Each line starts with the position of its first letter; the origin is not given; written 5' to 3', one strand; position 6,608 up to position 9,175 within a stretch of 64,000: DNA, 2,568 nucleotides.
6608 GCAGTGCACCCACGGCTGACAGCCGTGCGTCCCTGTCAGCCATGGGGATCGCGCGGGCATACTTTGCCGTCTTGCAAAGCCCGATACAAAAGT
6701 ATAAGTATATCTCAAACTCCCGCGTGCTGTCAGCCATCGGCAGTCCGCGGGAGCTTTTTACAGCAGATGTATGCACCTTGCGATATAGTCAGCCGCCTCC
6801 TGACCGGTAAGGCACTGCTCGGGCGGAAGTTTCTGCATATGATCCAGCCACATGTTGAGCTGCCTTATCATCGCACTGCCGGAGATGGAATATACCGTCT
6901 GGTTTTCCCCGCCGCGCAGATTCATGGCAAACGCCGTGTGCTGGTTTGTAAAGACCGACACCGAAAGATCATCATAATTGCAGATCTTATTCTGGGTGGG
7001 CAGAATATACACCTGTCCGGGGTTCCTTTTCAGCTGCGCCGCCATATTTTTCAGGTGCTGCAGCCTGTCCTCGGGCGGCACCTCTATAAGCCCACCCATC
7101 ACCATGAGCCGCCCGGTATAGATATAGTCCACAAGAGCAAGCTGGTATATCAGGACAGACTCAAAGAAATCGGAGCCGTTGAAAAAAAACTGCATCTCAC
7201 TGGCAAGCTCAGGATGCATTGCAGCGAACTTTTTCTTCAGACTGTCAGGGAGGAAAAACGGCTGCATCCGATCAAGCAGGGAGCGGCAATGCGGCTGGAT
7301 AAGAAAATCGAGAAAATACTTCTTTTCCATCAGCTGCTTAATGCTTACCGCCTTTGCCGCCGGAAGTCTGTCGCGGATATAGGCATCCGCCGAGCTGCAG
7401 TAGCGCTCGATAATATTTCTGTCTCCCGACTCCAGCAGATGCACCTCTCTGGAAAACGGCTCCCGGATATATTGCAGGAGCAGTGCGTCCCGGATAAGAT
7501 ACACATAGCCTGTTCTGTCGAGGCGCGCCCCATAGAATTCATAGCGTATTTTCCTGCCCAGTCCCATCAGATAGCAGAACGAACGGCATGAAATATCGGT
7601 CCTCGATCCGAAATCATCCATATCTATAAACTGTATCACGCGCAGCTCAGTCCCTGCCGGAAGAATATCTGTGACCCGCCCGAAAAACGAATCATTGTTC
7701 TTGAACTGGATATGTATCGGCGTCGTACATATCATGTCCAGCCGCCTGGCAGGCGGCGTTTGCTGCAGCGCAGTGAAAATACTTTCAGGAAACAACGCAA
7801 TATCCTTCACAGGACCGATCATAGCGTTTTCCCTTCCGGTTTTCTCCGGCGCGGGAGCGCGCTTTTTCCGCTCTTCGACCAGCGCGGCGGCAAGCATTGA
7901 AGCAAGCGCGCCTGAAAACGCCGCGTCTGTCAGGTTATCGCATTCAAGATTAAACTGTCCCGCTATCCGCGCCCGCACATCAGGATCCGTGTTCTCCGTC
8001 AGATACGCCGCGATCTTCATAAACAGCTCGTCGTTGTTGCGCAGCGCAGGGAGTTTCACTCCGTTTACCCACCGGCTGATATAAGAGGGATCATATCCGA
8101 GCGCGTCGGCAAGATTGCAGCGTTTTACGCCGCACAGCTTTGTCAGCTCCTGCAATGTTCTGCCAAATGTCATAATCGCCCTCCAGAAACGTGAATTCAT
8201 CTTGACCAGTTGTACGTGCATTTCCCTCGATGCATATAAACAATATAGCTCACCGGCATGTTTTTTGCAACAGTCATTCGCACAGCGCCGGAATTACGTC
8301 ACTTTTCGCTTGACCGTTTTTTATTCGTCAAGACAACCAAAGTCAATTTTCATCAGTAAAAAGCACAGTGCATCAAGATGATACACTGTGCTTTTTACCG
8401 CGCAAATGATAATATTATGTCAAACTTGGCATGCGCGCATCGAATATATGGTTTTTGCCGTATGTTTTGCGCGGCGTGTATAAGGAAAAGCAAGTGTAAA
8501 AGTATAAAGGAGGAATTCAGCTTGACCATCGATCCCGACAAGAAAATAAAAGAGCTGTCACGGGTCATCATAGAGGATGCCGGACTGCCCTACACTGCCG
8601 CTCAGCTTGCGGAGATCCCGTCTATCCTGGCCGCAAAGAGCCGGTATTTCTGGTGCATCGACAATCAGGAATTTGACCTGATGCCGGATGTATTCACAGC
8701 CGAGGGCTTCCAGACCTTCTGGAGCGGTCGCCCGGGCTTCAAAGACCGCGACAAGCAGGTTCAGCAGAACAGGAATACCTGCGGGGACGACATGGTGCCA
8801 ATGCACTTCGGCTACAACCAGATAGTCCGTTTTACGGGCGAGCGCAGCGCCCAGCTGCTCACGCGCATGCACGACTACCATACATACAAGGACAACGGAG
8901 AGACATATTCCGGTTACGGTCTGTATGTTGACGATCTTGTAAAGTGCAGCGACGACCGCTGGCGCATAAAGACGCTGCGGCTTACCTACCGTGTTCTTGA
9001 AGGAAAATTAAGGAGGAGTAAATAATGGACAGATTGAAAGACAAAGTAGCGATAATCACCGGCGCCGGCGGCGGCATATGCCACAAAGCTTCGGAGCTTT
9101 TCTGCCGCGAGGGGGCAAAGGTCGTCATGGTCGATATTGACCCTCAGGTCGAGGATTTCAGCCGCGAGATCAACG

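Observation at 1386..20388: Non-canonical bai-like (bile-acid/steroid CoA-thioester) gene cluster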

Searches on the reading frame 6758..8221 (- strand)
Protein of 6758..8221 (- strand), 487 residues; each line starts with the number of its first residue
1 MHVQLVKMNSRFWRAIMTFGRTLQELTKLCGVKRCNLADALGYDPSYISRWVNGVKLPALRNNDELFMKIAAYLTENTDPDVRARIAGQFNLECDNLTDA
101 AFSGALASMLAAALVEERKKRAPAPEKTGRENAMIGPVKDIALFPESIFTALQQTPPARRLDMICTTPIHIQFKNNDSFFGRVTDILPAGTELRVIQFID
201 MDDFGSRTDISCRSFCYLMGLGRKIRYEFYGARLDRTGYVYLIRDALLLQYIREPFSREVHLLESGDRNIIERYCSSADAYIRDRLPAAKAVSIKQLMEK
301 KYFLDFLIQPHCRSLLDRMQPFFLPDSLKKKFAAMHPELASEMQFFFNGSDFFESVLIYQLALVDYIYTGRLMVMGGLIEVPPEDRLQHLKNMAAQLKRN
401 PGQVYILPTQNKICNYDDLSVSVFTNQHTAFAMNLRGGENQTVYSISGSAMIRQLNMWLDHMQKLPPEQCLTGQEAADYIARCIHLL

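Call 4: search_protein_families(library=pfam, proteins=[window:6758-8221:-])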
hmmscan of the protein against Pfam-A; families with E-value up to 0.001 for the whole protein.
window:6758-8221:- (487 aa): 0 families

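Call 6: search_protein_families(library=ncbifam, proteins=[window:6758-8221:-], max_evalue=0.00001)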
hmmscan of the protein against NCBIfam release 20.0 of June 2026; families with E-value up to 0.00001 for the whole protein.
window:6758-8221:- (487 aa): 0 families

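Call 34: search_protein_families(library=pfam, proteins=[window:6758-8221:-], max_evalue=10)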
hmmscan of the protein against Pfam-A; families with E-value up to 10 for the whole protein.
window:6758-8221:- (487 aa): 3 families
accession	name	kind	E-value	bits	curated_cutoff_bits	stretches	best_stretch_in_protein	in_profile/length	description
PF01381.28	HTH_3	-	0.0013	19.2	23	1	37-60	15-38/55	Helix-turn-helix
PF13560.12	HTH_31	-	0.0017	19.1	27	1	19-58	2-42/64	Helix-turn-helix domain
PF15943.11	YdaS_toxin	-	0.25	11.6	30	0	35-56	12-33/65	Bacterial toxin YdaS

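Call 87: search_solved_structures(query=window:6758-8173:-, max_evalue=5)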
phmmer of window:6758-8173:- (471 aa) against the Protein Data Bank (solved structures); distinct sequences matched with E-value up to 5: 0.

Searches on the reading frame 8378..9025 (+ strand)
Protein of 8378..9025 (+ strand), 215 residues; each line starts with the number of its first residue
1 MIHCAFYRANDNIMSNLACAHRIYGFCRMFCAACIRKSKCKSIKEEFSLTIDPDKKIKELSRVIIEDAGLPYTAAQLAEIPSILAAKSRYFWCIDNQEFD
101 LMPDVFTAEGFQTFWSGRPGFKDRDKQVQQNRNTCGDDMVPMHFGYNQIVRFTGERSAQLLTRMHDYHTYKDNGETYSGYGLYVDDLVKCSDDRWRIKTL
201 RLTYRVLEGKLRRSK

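Call 4: search_protein_families(library=pfam, proteins=[window:8378-9025:+])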
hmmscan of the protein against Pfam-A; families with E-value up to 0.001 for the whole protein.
window:8378-9025:+ (215 aa): 1 family
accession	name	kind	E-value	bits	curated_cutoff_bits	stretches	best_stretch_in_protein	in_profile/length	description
PF13577.12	SnoaL_4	-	6.7e-15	55.7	24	1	77-201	3-126/126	SnoaL-like domain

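Call 6: search_protein_families(library=ncbifam, proteins=[window:8378-9025:+], max_evalue=0.00001)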
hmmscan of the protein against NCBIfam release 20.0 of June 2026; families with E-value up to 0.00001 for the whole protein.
window:8378-9025:+ (215 aa): 0 families

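Call 8: search_solved_structures(query=window:8378-9025:+, max_evalue=1, show_alignments=2)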
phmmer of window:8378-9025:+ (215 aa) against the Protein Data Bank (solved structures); distinct sequences matched with E-value up to 1: 4.
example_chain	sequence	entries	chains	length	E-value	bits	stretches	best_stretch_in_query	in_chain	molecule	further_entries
4leh_A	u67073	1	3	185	0.0047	19.5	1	75-197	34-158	Bile acid 7-alpha dehydratase, BaiE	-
4l8p_A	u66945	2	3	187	0.0066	19.1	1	75-201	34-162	Bile acid 7a-dehydratase, BaiE | Bile acid 7-alpha dehydratase, BaiE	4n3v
4l8o_A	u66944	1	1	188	0.045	16.3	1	76-198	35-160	Bile acid 7a-dehydratase, BaiE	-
7qep_O0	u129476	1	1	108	0.37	13.4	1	10-103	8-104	60S RIBOSOMAL PROTEIN L30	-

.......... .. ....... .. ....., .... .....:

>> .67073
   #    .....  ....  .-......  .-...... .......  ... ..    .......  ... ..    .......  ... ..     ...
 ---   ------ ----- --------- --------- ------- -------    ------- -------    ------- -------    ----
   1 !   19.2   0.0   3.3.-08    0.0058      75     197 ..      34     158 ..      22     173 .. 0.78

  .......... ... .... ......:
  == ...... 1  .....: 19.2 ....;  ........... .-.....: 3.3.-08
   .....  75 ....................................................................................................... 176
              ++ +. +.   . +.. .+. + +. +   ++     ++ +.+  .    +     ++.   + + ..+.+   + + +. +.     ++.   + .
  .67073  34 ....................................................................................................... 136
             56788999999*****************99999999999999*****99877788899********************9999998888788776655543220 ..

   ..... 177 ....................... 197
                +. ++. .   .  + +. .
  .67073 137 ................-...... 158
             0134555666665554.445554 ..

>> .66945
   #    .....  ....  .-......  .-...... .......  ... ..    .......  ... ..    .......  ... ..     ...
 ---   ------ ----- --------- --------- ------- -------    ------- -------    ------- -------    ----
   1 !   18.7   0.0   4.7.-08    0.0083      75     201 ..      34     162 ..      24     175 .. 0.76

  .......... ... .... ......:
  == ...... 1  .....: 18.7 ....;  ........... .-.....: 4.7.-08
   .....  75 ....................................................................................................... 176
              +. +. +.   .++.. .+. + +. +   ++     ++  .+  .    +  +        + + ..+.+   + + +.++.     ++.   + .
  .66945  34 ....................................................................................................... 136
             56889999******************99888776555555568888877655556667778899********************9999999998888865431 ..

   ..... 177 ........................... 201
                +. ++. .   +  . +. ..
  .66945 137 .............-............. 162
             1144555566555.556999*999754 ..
